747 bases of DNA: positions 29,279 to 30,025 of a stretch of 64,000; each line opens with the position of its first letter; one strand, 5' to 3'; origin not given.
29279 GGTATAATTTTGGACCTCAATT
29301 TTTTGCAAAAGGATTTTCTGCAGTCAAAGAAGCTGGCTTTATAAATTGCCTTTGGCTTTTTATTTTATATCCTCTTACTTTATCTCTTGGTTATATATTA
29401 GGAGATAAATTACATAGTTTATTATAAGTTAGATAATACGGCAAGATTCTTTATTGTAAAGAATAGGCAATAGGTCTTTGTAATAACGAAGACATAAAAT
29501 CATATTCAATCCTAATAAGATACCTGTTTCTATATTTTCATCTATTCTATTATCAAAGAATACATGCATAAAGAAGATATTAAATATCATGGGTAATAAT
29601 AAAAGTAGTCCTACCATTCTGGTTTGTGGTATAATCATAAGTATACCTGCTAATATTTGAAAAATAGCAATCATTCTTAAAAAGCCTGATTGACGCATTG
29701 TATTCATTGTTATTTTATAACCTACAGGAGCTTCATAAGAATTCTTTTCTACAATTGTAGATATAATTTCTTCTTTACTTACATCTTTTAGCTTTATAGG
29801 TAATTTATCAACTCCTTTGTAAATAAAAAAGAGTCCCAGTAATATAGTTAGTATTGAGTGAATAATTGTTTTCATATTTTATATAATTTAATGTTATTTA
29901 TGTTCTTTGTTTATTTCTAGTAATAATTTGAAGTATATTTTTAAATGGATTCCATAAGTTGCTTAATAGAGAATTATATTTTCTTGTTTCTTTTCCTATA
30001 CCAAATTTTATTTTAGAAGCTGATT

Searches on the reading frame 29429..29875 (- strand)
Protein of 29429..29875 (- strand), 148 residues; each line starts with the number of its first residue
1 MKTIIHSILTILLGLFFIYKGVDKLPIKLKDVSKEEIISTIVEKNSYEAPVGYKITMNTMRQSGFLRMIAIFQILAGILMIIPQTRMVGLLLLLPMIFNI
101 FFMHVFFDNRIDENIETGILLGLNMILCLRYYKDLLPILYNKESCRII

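Call 44: search_protein_families(library=pfam, proteins=[window:29429-29875:-], max_evalue=0.001)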
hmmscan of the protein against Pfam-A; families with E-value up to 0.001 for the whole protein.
window:29429-29875:- (148 aa): 1 family
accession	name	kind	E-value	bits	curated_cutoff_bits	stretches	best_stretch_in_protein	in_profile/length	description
PF07681.17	DoxX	-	3.1e-06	28.2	23.6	1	11-104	7-84/85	DoxX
